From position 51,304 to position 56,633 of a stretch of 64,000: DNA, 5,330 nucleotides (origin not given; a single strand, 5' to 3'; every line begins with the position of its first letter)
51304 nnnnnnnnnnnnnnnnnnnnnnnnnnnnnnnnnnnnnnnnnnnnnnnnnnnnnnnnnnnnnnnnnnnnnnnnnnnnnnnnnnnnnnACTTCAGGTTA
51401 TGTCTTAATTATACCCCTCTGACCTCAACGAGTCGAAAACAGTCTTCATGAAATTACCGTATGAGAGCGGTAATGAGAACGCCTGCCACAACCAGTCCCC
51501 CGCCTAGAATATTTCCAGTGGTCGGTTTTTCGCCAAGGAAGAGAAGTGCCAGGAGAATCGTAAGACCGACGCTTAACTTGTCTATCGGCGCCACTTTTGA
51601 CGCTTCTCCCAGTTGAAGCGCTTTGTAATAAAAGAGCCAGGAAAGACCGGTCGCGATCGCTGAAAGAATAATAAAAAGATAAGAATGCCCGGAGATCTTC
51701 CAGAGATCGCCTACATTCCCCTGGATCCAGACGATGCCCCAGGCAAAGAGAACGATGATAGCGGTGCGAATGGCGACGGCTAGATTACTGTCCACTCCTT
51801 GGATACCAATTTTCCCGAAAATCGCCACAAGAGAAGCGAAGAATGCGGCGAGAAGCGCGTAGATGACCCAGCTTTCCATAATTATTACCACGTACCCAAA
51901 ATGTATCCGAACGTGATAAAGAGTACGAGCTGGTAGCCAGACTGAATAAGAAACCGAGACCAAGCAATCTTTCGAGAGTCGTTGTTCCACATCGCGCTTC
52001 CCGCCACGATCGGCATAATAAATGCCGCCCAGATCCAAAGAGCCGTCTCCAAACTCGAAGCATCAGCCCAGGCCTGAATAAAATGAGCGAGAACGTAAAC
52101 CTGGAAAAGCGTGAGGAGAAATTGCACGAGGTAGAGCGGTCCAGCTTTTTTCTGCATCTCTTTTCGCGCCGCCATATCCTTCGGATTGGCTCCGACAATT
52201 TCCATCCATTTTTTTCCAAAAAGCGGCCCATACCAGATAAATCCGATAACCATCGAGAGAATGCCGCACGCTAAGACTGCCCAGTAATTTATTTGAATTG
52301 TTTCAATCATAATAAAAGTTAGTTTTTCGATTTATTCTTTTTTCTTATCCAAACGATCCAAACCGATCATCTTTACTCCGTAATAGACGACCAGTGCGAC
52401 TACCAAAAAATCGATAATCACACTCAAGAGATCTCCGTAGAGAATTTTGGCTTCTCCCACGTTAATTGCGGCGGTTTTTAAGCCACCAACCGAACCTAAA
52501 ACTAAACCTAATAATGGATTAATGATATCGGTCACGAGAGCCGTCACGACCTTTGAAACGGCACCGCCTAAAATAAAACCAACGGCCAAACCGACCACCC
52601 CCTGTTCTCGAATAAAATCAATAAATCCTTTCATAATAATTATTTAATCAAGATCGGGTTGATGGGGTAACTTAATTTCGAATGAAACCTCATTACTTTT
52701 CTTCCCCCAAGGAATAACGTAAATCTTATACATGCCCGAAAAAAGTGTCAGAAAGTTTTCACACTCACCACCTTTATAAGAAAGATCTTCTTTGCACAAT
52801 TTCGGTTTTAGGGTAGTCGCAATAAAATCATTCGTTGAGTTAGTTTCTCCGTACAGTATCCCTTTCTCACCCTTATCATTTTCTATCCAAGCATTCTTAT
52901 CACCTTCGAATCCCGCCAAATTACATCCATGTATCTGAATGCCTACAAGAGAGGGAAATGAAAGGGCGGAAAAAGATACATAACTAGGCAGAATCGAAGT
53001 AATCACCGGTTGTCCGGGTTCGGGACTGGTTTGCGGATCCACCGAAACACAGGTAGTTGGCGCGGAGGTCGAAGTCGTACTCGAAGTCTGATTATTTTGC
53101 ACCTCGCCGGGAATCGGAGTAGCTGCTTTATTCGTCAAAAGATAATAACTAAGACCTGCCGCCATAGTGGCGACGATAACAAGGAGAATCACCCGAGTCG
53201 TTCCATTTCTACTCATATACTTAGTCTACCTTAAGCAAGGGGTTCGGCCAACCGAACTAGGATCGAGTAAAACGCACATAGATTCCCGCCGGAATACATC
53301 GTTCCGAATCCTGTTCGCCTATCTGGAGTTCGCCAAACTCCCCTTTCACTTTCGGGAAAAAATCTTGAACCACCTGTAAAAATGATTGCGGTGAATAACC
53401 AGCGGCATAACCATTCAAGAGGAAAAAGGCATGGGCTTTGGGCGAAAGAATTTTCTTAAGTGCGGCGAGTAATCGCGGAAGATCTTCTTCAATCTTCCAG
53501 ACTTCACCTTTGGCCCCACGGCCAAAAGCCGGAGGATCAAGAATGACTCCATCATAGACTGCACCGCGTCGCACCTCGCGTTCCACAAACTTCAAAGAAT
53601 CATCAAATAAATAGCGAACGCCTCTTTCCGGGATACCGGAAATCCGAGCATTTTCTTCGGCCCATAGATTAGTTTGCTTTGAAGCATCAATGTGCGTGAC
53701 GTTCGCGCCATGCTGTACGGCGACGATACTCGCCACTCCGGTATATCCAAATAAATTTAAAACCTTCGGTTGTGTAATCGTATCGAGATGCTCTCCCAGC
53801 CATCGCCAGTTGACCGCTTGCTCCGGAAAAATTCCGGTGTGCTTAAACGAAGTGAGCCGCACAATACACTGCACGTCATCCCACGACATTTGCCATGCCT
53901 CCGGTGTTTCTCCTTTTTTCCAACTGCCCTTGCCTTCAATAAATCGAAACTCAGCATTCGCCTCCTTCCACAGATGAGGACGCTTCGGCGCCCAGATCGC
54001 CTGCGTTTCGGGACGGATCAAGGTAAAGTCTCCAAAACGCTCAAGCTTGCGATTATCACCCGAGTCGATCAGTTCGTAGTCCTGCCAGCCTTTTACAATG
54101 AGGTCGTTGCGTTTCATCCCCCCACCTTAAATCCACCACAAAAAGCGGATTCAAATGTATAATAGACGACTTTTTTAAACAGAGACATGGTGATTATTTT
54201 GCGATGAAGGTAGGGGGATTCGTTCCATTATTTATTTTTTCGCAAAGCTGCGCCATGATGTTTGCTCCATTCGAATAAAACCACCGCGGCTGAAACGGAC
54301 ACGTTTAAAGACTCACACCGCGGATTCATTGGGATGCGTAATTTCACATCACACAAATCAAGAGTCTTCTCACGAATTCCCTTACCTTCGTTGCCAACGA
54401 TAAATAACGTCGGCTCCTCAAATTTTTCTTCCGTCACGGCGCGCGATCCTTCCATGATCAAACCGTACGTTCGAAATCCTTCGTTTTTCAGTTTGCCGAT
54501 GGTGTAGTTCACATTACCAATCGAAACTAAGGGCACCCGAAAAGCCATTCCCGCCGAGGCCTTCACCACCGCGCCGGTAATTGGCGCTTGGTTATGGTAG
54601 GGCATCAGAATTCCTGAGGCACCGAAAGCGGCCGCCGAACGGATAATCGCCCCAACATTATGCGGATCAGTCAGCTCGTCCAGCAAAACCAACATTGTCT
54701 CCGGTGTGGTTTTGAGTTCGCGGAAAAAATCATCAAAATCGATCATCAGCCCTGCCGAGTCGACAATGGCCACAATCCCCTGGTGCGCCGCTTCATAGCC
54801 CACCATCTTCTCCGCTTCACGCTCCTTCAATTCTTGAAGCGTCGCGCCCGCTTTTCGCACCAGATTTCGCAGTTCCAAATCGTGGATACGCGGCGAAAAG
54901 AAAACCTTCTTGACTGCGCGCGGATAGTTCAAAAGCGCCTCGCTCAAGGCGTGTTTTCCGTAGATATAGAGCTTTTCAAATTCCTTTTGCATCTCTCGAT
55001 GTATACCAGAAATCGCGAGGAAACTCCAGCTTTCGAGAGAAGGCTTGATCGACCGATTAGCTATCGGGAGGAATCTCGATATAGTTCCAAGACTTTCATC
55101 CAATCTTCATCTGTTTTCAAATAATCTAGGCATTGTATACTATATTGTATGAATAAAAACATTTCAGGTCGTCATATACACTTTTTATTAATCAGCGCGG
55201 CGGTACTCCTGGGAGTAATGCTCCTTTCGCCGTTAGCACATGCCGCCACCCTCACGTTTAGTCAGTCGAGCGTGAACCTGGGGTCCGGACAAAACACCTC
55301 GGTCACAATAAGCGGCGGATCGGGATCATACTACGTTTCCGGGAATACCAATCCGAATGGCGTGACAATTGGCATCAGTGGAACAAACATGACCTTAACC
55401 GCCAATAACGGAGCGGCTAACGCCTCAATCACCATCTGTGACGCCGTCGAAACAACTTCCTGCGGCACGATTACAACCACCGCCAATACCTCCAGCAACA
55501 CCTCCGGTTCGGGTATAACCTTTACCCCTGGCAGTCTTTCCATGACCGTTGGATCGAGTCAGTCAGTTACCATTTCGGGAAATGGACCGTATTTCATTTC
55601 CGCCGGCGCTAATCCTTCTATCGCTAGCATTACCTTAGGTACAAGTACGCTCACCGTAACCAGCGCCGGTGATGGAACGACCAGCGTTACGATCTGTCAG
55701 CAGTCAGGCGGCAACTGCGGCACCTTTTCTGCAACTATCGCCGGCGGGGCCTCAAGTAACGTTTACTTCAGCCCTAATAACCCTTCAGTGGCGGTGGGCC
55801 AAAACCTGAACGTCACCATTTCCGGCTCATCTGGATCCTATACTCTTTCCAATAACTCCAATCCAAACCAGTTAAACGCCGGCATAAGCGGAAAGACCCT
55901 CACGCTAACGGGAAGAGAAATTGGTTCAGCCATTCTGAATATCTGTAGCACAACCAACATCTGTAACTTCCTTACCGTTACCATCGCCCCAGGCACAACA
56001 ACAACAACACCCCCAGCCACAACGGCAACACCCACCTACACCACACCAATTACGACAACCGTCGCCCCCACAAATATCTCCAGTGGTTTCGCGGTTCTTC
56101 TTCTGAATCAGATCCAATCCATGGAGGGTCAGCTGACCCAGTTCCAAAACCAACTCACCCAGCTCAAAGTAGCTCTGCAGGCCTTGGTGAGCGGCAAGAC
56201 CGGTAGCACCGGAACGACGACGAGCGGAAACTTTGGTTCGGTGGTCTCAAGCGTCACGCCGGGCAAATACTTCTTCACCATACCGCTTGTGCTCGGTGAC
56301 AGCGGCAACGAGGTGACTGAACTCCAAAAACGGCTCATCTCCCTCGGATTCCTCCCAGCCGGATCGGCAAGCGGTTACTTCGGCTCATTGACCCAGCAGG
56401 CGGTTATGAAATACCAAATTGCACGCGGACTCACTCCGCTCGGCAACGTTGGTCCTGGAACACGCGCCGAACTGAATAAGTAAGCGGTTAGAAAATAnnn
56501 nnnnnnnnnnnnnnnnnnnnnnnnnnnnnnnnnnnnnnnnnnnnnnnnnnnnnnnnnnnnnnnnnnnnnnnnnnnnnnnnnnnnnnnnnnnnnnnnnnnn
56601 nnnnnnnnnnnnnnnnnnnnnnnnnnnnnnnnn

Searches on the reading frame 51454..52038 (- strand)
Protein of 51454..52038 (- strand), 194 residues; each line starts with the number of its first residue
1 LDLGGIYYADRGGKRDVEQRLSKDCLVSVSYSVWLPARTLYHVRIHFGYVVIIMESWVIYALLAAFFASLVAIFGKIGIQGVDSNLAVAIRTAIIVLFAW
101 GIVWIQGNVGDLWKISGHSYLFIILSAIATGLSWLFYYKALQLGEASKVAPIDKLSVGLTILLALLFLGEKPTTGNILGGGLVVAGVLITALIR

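Call 19: search_protein_families(library=pfam, proteins=[window:51454-52038:-], max_evalue=0.001)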
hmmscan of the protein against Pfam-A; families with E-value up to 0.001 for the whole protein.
window:51454-52038:- (194 aa): 1 family
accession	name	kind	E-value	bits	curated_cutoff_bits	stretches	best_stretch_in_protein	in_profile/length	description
PF00892.27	EamA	-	6.4e-21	75.5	28.2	1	56-190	2-133/135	EamA-like transporter family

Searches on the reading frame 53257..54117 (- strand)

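Call 19: search_protein_families(library=pfam, proteins=[window:53257-54117:-], max_evalue=0.001)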
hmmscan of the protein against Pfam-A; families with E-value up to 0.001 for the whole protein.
window:53257-54117:- (286 aa): 2 families
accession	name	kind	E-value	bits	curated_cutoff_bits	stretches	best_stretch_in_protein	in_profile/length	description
PF10672.15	Methyltrans_SAM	-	2.6e-12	47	27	1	58-228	68-232/286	S-adenosylmethionine-dependent methyltransferase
PF03602.21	Cons_hypoth95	-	8.5e-06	26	24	1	106-196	35-122/182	Conserved hypothetical protein 95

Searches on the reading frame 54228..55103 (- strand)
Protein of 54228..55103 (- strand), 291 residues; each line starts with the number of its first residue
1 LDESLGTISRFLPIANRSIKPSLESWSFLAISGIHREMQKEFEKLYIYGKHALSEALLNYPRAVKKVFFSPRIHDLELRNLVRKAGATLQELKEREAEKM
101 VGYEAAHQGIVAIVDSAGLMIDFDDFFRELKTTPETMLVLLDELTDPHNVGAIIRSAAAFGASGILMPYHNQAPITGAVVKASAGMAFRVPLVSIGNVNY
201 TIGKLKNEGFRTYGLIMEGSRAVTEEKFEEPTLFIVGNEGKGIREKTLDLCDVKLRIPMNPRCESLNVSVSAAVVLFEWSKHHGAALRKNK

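Call 19: search_protein_families(library=pfam, proteins=[window:54228-55103:-], max_evalue=0.001)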
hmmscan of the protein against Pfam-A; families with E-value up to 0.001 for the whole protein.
window:54228-55103:- (291 aa): 2 families
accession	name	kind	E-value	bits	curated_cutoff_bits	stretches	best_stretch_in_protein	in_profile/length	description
PF00588.24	SpoU_methylase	-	3.5e-39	134.6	29.7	1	137-277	2-142/142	SpoU rRNA Methylase family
PF08032.17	SpoU_sub_bind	-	2.8e-11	44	22.8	1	46-116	1-72/76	RNA 2'-O ribose methyltransferase substrate binding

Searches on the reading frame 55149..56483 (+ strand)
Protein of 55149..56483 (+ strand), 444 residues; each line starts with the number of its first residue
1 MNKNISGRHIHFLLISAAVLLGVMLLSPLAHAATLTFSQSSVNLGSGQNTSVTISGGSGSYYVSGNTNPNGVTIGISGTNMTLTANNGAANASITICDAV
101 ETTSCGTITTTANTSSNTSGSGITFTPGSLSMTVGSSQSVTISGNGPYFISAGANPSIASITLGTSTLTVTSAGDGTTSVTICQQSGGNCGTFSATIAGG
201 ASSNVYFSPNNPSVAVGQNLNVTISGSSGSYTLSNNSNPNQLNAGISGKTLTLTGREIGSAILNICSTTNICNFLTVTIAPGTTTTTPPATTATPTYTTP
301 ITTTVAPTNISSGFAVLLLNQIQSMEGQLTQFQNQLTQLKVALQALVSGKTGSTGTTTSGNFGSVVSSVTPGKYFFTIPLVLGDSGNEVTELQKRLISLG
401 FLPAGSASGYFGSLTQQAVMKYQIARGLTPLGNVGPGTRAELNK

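Call 19: search_protein_families(library=pfam, proteins=[window:55149-56483:+], max_evalue=0.001)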
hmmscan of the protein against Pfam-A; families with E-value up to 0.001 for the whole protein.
window:55149-56483:+ (444 aa): 2 families
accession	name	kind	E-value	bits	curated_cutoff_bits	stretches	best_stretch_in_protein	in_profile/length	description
PF01471.23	PG_binding_1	-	6.4e-14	52.3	23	1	385-441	1-56/57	Putative peptidoglycan binding domain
PF13629.12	T2SS-T3SS_pil_N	-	0.00037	20.6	23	0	129-190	4-64/72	Pilus formation protein N terminal region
